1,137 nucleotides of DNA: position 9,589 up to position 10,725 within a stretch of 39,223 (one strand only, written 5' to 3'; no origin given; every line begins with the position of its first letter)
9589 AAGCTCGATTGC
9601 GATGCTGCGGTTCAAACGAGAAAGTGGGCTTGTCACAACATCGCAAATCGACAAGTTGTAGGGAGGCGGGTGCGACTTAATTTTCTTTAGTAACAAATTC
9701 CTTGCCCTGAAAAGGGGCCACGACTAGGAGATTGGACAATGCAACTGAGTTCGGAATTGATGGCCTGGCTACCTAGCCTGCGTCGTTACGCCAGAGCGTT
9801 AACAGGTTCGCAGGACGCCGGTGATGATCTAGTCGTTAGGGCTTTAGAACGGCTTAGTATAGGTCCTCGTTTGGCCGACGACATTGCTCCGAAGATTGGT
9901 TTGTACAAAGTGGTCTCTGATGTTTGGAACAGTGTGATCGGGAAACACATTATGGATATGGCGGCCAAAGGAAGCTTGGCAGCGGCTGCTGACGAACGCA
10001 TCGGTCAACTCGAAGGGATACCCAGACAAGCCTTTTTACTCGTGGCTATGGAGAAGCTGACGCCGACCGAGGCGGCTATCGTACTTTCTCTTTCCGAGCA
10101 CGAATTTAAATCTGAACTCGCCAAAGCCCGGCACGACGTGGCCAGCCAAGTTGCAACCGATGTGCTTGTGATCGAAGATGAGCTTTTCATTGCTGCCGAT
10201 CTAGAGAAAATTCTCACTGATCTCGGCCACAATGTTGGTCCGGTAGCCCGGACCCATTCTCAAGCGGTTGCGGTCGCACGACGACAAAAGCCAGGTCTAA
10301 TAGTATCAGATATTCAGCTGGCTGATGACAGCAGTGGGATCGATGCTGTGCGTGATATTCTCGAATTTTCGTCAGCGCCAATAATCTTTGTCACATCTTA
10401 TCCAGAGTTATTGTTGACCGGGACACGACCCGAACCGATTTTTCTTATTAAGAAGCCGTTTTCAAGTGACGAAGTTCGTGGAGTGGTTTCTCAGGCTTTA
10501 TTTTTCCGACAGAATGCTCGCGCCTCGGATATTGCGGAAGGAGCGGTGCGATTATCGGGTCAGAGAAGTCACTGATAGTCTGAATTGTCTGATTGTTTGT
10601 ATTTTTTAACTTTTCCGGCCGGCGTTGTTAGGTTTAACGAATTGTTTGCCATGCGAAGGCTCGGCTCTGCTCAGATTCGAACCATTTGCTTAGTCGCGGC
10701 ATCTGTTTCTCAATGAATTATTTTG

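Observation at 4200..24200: AT-richer ICE cargo that is almost purely a signalling circuit: alpha-hydroxyketone quorum sensing, PhyR-NepR-EcfG, c-di-GMP and a hybrid kinase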

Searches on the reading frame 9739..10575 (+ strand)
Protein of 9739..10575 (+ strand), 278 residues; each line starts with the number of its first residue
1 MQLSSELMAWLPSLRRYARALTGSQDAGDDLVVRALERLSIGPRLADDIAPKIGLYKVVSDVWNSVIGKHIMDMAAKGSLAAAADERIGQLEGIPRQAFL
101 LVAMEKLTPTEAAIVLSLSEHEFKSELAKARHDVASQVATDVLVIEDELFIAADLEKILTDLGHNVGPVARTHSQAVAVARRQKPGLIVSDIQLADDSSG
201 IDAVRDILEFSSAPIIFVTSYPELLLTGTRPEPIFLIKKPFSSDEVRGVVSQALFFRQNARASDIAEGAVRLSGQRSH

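Call 3: search_protein_families(library=pfam, proteins=[window:9739-10575:+], max_evalue=0.01)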
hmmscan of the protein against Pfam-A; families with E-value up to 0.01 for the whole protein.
window:9739-10575:+ (278 aa): 4 families
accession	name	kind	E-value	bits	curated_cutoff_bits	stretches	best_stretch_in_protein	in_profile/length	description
PF22029.2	PhyR_sigma2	-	5.7e-16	58.7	27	1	9-59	3-54/55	Sigma2 domain of PhyR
PF00072.30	Response_reg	-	1.3e-11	45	30.2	1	142-246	1-106/111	Response regulator receiver domain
PF22233.2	PhyR_sigma-like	-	7.8e-11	42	27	1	91-137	4-50/50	Response regulator PhyR, sigma-like domain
PF08281.18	Sigma70_r4_2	-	0.00019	21.5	25.7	1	84-131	4-51/54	Sigma-70, region 4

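Call 13: search_protein_families(library=ncbifam, proteins=[window:9739-10575:+], max_evalue=0.01)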
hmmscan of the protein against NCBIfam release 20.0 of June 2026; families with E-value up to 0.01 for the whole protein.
window:9739-10575:+ (278 aa): 45 families (the best 25 are shown)
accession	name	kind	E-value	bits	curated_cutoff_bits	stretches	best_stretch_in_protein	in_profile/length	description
NF006623.1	PRK09191.1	subfamily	1.3e-87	293.8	240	1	3-259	2-257/258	PhyR family response regulator anti-anti-sigma factor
NF009970.0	PRK13435.1-1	equivalog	2.6e-15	56.5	143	1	142-263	3-121/125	response regulator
NF009971.0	PRK13435.1-2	subfamily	3.8e-15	55.9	151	1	141-223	2-83/141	response regulator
NF009972.0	PRK13435.1-3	subfamily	3.9e-15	55.9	119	1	134-262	11-136/146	response regulator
NF009973.0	PRK13435.1-4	equivalog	1e-13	51.6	158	1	139-250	8-118/154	response regulator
NF009974.0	PRK13435.1-6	equivalog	7.7e-12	45.1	171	1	136-251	2-116/155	response regulator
NF008296.0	PRK11083.1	equivalog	4.2e-09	36.1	273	1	140-254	4-118/228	two-component system response regulator CreB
NF009164.0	PRK12511.1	equivalog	1.4e-07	31.2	185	1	5-38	8-41/182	RNA polymerase sigma factor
NF009206.0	PRK12555.1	subfamily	3.4e-07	29.5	342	1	142-221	3-82/340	chemotaxis-specific protein-glutamate methyltransferase CheB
NF051870.1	NAssimRespRegNtrX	equivalog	4.5e-07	29.1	600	1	139-255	1-120/452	nitrogen assimilation response regulator NtrX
NF045717.1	DVU0259_DivK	exception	8.6e-07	29.1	160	1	140-254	3-116/117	DVU0259 family response regulator domain-containing protein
NF041832.1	near_NosP_CTERM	subfamily_domain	1e-06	28.1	400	1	128-251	240-367/370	NahK/ErcS family hybrid sensor histidine kinase/response regulator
TIGR01818.1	ntrC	equivalog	1.4e-06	27.4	558.6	1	142-267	1-127/463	nitrogen regulation protein NR(I)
NF040689.1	MtrAB_MtrA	equivalog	1.5e-06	27.7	300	1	142-269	1-128/219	MtrAB system response regulator MtrA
NF007820.0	PRK10529.1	equivalog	3e-06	26.8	325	1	140-220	2-80/225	two-component system response regulator KdpE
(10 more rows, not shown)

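Call 47: find_homologous_proteins(query=window:9739-10575:+, max_evalue=1e-30)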
Query window:9739-10575:+ (278 aa): 7945 proteins with E <= 1e-30 among 8000 candidates; the best 120 are listed.
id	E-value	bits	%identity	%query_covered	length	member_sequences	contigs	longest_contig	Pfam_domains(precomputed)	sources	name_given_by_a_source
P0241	8.2e-171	584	100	100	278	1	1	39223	PF22233.3,PF00072.31,PF22029.3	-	-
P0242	1.0e-147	509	86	100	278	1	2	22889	PF22233.3,PF00072.31,PF22029.3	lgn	-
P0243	2.8e-90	321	56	97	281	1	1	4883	PF22233.3,PF00072.31,PF22029.3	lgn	-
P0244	4.8e-90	320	58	97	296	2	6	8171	PF22233.3,PF00072.31,PF22029.3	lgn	-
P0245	1.6e-89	318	56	97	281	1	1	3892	PF22233.3,PF08281.19,PF00072.31,PF22029.3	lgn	-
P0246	1.9e-88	315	57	96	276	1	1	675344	PF22233.3,PF00072.31,PF22029.3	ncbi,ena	-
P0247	5.0e-87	310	55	98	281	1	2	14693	PF22233.3,PF08281.19,PF00072.31,PF22029.3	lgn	-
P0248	5.9e-87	310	54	97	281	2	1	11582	PF22233.3,PF00072.31,PF22029.3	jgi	-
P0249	3.9e-85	304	55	97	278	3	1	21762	PF22233.3,PF00072.31,PF22029.3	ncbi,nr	ncbi:MAG: response regulator [Alphaproteobacteria bacterium]|nr:response regulator [Alphaproteobacte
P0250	4.8e-85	303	56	97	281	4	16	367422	PF22233.3,PF00072.31,PF22029.3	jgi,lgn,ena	-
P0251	5.4e-84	300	52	99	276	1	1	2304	PF22233.3,PF00072.31,PF22029.3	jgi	-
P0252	1.6e-82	295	55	94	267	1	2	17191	PF22233.3,PF08281.19,PF00072.31,PF22029.3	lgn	-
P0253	2.1e-73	265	47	98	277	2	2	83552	PF22233.3,PF00072.31,PF22029.3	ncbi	-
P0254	4.4e-73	264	50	94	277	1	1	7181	PF22233.3,PF08281.19,PF00072.31,PF22029.3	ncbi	-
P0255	5.5e-72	261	51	95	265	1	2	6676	PF22233.3,PF00072.31,PF22029.3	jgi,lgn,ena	jgi:CheY-like chemotaxis protein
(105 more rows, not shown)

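Call 49: find_encoding_contigs(protein=P0246, flank=10000, max_places=2)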
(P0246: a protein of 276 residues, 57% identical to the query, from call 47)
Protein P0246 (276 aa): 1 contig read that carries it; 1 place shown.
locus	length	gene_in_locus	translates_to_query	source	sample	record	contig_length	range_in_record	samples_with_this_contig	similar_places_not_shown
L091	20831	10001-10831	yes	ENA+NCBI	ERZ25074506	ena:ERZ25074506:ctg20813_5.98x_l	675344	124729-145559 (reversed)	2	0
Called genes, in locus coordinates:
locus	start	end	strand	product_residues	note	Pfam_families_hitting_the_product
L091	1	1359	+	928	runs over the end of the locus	PF00133:tRNA-synt_1, PF09334:tRNA-synt_1g (weak), PF13603:tRNA-synt_1_2 (weak), PF09334:tRNA-synt_1g (weak), PF08264:Anticodon_1, PF10458:Val_tRNA-synt_C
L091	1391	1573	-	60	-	-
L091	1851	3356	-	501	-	PF00353:HemolysinCabind (weak)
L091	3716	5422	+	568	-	PF00664:ABC_membrane, PF00005:ABC_tran, PF02463:SMC_N (faint)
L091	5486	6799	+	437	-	PF00364:Biotin_lipoyl (faint), PF25919:BSH_CusB (faint), PF25994:HH_AprE, PF26002:Beta-barrel_AprE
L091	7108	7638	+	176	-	PF18546:MetOD1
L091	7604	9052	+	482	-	PF00989:PAS (weak), PF08448:PAS_4 (weak), PF13188:PAS_8 (weak), PF08447:PAS_3, PF13426:PAS_9, PF07536:HWE_HK, PF07568:HisKA_2 (weak)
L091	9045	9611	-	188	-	PF04542:Sigma70_r2, PF22029:PhyR_sigma2, PF08281:Sigma70_r4_2, PF04545:Sigma70_r4 (weak)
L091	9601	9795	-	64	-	PF18557:NepR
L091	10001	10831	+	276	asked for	PF22029:PhyR_sigma2, PF22233:PhyR_sigma-like, PF00072:Response_reg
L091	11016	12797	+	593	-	PF12860:PAS_7, PF00990:GGDEF, PF00563:EAL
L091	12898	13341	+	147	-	-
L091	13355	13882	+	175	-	PF03330:DPBB_1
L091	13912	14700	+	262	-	-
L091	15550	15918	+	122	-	PF05239:PRC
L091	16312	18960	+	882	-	PF00989:PAS (faint), PF08448:PAS_4 (weak), PF12860:PAS_7 (faint), PF08448:PAS_4, PF13185:GAF_2, PF01590:GAF, PF08447:PAS_3, PF07536:HWE_HK, +3 more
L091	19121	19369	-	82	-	-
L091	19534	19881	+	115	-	PF00027:cNMP_binding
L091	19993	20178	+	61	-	PF13545:HTH_Crp_2 (weak)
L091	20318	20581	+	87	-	-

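Call 50: find_encoding_contigs(protein=P0250, flank=10000, max_places=2)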
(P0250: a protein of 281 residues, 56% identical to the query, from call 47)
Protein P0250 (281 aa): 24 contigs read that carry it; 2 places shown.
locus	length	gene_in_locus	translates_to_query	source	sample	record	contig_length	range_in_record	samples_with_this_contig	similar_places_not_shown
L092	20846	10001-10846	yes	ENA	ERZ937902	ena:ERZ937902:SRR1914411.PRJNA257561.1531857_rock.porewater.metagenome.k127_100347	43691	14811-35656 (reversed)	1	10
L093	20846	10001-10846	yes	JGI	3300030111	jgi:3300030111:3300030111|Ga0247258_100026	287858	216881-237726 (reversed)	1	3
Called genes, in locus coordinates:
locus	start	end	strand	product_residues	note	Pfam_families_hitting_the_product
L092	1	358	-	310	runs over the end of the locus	PF05013:FGase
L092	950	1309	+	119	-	PF00072:Response_reg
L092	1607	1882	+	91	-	-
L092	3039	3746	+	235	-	PF00293:NUDIX (weak)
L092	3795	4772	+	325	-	PF02567:PhzC-PhzF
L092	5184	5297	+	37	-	-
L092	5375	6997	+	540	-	PF00682:HMGL-like, PF22617:HCS_D2, PF08502:LeuA_dimer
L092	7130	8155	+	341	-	PF06723:MreB_Mbl, PF00022:Actin (weak), PF00012:HSP70, PF14450:FtsA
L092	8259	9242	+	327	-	PF04085:MreC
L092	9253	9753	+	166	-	-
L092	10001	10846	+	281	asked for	PF22029:PhyR_sigma2, PF22233:PhyR_sigma-like, PF00072:Response_reg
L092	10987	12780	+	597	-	PF12860:PAS_7, PF00990:GGDEF, PF00563:EAL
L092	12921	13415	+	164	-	-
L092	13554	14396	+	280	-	PF07238:PilZ (weak)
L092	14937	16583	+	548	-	PF04174:CP_ATPgrasp_1, PF14403:CP_ATPgrasp_2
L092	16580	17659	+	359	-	PF04168:Alpha-E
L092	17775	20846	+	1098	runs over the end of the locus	PF08379:Bact_transglu_N, PF01841:Transglut_core, PF09899:DUF2126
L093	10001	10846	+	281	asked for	PF22029:PhyR_sigma2, PF22233:PhyR_sigma-like, PF00072:Response_reg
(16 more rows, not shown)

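Call 77: search_dna_similar(query=window:9739-10575:+, collection=plasmids, mode=protein, max_rows=25, max_evalue=1e-30)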
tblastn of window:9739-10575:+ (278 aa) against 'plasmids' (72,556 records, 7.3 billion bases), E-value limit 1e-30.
Records with a match: 23; places in all: 28; records where one place covers at least 80% of the query: 23.
Best place of each record, by identity: <60% 23.
By first word of the organism name: Sinorhizobium 5; Ketogulonicigenium 4; Dinoroseobacter 3; Gemmobacter 2; Rhodobacteraceae 2; Roseobacter 2; Methylobacterium 1; Sphingomonas 1; Pseudorhodobacter 1; Shinella 1; and 1 more.
By predicted mobility (MOB-suite, as given by PLSDB): non-mobilizable 20; mobilizable 3.
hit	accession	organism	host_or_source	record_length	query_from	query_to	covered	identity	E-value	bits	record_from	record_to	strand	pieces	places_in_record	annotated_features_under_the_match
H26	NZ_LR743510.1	Methylobacterium bullatum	-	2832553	1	261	94%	46.0%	2e-61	216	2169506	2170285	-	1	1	none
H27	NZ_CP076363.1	Gemmobacter fulvus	cell culture,Anabaena culture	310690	3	256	91%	46.5%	6e-58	206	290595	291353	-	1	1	response regulator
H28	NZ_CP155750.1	Sphingomonas parapaucimobilis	Chinese cabbage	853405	1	259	93%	45.5%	3e-62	218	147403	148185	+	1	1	response regulator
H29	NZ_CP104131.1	Sinorhizobium sp. K101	Phaseolus vulgaris,cell ...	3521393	1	262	94%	44.6%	8e-59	209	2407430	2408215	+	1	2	none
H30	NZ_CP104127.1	Sinorhizobium sp. M103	Phaseolus vulgaris,cell ...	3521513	1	262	94%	44.6%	8e-59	209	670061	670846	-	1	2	none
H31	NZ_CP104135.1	Sinorhizobium sp. C101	Phaseolus vulgaris,cell ...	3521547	1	262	94%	44.6%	8e-59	209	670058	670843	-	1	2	none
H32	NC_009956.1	Dinoroseobacter shibae DFL 12 = DSM 16493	-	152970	3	256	91%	45.3%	2e-55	199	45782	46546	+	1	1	response regulator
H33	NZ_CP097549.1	Dinoroseobacter shibae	Alexandrium ostenfeldii,pure culture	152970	3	256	91%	45.3%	2e-55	199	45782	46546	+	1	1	response regulator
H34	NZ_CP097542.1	Dinoroseobacter shibae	Prorocentrum lima,pure culture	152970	3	256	91%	45.3%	2e-55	199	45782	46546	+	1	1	response regulator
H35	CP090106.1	Sinorhizobium meliloti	Medicago,Cell culture,Plant nodule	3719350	1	262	94%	43.9%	5e-59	209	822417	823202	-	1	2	rsiB2: PhyR-type response regulator RsiB2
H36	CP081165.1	Rhodobacteraceae bacterium S2214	-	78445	3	256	91%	44.9%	5e-54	195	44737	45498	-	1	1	response regulator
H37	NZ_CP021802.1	Sinorhizobium meliloti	Medicago sativa,Single Cell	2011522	1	262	94%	42.9%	4e-58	207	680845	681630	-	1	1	none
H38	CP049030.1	Rhodobacteraceae bacterium SC52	Apostichopus japonicus,pure ...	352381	11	275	95%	42.3%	2e-52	190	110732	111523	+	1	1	response regulator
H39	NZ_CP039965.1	Pseudorhodobacter turbinis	single bacterial isolate,Turban shell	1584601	3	256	91%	43.8%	2e-52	190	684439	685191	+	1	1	record has no annotation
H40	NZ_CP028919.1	Gemmobacter aquarius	Whole organism,fresh water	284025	4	256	91%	43.8%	2e-50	185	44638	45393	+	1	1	response regulator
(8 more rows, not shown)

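Call 85: find_encoding_contigs(protein=P0252, flank=10000, max_places=2)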
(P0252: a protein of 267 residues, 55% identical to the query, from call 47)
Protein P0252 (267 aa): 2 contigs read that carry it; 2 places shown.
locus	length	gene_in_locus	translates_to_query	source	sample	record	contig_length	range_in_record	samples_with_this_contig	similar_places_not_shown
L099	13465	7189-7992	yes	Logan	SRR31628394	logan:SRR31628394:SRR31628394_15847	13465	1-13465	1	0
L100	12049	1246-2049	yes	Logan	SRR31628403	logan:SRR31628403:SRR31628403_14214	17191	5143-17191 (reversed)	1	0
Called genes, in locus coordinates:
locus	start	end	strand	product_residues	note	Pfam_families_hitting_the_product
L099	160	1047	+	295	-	PF00905:Transpeptidase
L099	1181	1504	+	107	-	PF18932:DUF5681 (weak)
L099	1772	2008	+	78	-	-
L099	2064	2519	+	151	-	-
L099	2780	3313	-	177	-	PF27546:MICAH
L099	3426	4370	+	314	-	PF00126:HTH_1, PF03466:LysR_substrate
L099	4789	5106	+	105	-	-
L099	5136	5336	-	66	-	-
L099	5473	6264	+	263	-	PF22029:PhyR_sigma2, PF08281:Sigma70_r4_2, PF22233:PhyR_sigma-like, PF00072:Response_reg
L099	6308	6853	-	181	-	PF04542:Sigma70_r2, PF22029:PhyR_sigma2, PF08281:Sigma70_r4_2, PF04545:Sigma70_r4 (weak)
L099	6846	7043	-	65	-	PF18557:NepR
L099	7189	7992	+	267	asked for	PF22029:PhyR_sigma2, PF08281:Sigma70_r4_2, PF22233:PhyR_sigma-like, PF00072:Response_reg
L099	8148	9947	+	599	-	PF13188:PAS_8 (faint), PF12860:PAS_7, PF00990:GGDEF, PF00563:EAL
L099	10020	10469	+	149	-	-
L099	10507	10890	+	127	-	PF07238:PilZ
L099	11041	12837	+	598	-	PF03924:CHASE, PF07536:HWE_HK, PF07568:HisKA_2 (weak)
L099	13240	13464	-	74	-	?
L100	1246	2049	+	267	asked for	PF22029:PhyR_sigma2, PF08281:Sigma70_r4_2, PF22233:PhyR_sigma-like, PF00072:Response_reg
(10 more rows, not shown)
